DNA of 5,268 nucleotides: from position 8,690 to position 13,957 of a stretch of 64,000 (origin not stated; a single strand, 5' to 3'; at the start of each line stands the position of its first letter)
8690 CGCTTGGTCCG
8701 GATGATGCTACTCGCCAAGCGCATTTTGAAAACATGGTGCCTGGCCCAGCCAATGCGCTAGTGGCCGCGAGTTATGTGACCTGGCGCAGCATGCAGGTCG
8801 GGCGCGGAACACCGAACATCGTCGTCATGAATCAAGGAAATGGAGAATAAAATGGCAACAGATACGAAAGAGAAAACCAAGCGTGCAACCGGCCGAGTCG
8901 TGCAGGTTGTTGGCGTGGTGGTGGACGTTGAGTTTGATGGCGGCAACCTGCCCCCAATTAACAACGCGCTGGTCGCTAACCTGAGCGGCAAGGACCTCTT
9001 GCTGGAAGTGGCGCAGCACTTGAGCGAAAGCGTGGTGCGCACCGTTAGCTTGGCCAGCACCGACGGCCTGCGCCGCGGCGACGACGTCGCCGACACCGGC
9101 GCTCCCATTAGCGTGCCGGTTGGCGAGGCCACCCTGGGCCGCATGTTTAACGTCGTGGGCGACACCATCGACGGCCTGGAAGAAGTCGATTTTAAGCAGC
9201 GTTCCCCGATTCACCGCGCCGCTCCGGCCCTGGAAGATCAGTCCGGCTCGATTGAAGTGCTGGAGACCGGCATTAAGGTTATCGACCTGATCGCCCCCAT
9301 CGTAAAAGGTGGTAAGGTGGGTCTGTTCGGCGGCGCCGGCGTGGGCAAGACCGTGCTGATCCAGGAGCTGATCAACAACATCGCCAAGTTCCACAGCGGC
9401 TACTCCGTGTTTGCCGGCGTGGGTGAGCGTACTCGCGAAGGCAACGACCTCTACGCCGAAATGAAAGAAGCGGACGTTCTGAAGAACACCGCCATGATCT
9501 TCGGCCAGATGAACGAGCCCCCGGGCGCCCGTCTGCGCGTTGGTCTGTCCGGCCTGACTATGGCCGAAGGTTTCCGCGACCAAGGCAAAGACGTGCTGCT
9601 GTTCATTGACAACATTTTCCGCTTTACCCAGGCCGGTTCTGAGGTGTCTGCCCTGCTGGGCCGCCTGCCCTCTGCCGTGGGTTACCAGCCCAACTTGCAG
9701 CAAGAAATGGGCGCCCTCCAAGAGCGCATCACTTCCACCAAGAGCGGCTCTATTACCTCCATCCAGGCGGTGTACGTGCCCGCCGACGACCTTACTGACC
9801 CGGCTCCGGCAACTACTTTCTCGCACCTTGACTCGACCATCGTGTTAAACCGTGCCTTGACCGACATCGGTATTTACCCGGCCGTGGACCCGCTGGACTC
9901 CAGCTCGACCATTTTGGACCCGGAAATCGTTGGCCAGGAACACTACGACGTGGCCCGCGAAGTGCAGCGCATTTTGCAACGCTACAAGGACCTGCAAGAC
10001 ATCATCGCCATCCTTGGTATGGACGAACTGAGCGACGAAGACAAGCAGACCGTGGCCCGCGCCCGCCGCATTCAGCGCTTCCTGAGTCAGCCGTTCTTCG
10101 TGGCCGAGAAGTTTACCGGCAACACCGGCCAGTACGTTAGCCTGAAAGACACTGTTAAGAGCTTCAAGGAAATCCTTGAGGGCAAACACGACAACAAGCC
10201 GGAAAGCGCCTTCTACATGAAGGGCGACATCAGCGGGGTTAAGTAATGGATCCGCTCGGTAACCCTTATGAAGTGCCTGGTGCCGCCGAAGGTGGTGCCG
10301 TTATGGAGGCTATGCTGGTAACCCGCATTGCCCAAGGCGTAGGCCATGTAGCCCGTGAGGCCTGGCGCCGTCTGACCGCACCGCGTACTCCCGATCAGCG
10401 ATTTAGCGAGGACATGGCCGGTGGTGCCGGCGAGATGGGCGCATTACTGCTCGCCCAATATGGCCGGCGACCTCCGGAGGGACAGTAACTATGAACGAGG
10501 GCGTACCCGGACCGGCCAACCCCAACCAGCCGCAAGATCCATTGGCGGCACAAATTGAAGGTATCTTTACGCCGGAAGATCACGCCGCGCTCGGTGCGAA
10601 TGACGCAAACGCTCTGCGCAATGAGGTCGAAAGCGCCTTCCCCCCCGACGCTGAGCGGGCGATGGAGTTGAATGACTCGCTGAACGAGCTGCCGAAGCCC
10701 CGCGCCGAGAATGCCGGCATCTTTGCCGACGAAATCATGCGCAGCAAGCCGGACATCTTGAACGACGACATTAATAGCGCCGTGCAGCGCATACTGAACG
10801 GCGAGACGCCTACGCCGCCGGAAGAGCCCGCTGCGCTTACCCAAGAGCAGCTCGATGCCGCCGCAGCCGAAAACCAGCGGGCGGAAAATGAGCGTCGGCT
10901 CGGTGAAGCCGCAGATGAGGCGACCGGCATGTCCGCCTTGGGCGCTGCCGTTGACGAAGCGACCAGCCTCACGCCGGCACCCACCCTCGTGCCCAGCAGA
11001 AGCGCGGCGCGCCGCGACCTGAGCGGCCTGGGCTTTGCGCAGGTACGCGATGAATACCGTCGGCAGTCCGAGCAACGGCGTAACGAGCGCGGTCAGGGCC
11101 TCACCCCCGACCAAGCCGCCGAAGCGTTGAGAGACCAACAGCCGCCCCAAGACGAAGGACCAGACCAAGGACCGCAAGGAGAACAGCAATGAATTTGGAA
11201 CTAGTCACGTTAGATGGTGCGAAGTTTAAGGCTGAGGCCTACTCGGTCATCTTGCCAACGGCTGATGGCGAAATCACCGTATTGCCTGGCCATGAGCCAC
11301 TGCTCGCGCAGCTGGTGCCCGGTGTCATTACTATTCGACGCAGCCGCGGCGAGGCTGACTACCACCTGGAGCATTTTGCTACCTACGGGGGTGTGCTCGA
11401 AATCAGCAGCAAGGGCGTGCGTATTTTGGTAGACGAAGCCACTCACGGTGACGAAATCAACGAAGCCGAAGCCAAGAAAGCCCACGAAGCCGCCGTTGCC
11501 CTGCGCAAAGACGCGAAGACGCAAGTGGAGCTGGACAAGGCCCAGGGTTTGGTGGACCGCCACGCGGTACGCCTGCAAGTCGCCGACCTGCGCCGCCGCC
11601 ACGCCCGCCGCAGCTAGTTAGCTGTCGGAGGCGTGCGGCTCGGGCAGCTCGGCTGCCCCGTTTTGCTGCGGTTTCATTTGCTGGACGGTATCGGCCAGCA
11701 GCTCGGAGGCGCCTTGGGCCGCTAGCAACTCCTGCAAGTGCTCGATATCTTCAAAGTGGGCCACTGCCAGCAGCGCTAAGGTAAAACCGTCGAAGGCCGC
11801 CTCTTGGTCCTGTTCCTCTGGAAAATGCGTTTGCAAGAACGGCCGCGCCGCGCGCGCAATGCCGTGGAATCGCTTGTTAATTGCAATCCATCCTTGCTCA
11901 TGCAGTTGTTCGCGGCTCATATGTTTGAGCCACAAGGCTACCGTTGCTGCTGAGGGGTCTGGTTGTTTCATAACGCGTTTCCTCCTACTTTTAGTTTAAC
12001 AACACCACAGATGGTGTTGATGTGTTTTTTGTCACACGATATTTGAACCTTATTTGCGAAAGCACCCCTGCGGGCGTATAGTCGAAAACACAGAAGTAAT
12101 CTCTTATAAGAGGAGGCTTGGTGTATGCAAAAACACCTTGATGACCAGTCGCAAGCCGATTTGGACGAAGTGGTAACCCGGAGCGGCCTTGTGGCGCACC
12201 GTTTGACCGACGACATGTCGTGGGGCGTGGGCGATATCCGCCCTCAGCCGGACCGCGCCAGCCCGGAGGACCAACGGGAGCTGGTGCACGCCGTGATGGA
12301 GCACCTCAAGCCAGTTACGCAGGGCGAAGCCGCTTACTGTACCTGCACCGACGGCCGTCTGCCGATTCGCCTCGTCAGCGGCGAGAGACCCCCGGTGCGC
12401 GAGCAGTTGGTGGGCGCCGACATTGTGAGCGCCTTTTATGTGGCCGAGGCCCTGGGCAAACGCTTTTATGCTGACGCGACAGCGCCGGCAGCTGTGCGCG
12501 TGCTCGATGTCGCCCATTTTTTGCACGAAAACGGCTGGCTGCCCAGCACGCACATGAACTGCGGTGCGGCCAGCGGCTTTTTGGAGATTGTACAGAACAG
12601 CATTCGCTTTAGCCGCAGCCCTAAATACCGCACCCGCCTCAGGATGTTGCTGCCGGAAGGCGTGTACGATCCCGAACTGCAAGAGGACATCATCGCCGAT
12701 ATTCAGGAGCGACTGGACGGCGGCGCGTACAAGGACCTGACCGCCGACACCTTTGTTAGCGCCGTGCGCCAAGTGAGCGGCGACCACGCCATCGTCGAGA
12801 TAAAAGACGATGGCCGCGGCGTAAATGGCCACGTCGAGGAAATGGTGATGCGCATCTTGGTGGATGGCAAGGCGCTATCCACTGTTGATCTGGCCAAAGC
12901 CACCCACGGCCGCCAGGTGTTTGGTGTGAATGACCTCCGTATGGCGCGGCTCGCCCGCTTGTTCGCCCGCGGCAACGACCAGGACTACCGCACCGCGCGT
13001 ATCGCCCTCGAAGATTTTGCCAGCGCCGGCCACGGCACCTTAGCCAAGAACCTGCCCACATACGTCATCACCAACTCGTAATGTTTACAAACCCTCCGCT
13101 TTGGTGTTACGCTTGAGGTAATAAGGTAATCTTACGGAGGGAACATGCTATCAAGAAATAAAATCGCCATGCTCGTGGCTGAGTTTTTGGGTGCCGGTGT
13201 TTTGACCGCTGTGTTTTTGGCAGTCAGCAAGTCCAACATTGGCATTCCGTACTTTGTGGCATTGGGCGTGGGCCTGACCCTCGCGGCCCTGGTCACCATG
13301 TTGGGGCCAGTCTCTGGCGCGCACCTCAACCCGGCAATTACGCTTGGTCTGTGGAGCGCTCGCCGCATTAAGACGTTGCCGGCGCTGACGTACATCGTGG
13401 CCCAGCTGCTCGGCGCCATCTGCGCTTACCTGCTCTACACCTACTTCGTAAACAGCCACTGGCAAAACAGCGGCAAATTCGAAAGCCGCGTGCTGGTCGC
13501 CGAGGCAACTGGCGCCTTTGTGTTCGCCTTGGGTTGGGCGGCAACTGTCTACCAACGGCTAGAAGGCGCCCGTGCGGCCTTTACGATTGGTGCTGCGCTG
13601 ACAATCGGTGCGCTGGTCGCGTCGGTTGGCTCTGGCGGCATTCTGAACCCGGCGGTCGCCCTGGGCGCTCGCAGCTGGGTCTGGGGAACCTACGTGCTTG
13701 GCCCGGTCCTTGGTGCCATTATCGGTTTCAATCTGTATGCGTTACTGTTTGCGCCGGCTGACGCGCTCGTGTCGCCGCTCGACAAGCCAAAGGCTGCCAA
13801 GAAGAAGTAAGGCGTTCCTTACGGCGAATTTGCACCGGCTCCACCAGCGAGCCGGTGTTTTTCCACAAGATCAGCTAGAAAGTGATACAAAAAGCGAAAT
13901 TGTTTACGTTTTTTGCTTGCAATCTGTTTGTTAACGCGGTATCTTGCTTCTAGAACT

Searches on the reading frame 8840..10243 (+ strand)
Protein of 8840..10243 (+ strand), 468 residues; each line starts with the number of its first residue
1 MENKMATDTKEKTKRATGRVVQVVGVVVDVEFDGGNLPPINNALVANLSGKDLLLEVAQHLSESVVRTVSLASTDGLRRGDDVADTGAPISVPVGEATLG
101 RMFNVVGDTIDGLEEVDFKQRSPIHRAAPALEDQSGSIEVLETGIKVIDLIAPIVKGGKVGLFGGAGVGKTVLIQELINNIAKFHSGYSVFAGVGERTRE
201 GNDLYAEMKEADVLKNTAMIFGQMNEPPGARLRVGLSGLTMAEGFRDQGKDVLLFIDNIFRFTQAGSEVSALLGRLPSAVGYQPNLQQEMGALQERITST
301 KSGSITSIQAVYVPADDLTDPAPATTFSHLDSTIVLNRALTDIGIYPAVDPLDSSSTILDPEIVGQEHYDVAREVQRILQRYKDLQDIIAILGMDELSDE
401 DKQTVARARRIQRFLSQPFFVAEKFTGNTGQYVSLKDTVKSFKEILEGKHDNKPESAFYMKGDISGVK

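Call 59: find_homologous_proteins(query=window:8840-10243:+, max_evalue=1e-50)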
Query window:8840-10243:+ (468 aa): 8000 proteins with E <= 1e-50 among 8000 candidates; the best 120 are listed.
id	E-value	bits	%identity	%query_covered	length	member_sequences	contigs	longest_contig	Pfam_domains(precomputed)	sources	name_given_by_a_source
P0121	3.4e-298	1007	100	99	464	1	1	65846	PF02874.30,PF00006.32,PF22919.2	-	-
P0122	8.5e-293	989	98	99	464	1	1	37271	PF02874.30,PF00006.32,PF22919.2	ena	-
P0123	1.1e-265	900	89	99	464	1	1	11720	PF02874.30,PF00006.32,PF22919.2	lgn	-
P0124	1.6e-264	896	90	99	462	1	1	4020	PF02874.30,PF00006.32,PF22919.2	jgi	jgi:F-type H+-transporting ATPase subunit beta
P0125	2.3e-264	896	87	100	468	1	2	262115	PF02874.30,PF00006.32,PF22919.2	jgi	jgi:F-type H+/Na+-transporting ATPase subunit beta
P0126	7.4e-264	894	88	99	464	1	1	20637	PF02874.30,PF00006.32,PF22919.2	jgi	jgi:F-type H+/Na+-transporting ATPase subunit beta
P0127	1.3e-262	890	87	99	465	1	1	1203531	PF02874.30,PF00006.32,PF22919.2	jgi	jgi:F-type H+-transporting ATPase subunit beta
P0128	1.3e-262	890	87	99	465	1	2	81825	PF02874.30,PF00006.32,PF22919.2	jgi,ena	-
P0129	2.1e-262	889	87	99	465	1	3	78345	PF02874.30,PF00006.32,PF22919.2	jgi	jgi:F-type H+-transporting ATPase subunit beta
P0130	1.7e-261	886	89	98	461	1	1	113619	PF02874.30,PF00006.32,PF22919.2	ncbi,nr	ncbi:MAG TPA: F0F1 ATP synthase subunit beta [Patescibacteria group bacterium]|nr:F0F1 ATP synthase 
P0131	2.1e-261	886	88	99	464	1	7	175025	PF02874.30,PF00006.32,PF22919.2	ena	-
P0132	6.4e-261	884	87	99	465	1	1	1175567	PF02874.30,PF00006.32,PF22919.2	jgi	jgi:F-type H+/Na+-transporting ATPase subunit beta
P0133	2.9e-260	882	86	99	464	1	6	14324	PF02874.30,PF00006.32,PF22919.2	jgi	jgi:F-type H+/Na+-transporting ATPase subunit beta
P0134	5.7e-260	881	86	99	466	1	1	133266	PF02874.30,PF00006.32,PF22919.2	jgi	jgi:F-type H+-transporting ATPase subunit beta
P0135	6.8e-260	881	86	99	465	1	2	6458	PF02874.30,PF00006.32,PF22919.2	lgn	-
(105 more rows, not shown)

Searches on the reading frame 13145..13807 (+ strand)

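Call 44: search_protein_families(library=pfam, proteins=[window:13145-13807:+], max_evalue=0.0001)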
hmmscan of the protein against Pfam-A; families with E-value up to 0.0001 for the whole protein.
window:13145-13807:+ (221 aa): 1 family
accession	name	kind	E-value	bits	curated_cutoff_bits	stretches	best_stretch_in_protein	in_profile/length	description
PF00230.25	MIP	-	1.6e-26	93.9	25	1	10-198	11-222/222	Major intrinsic protein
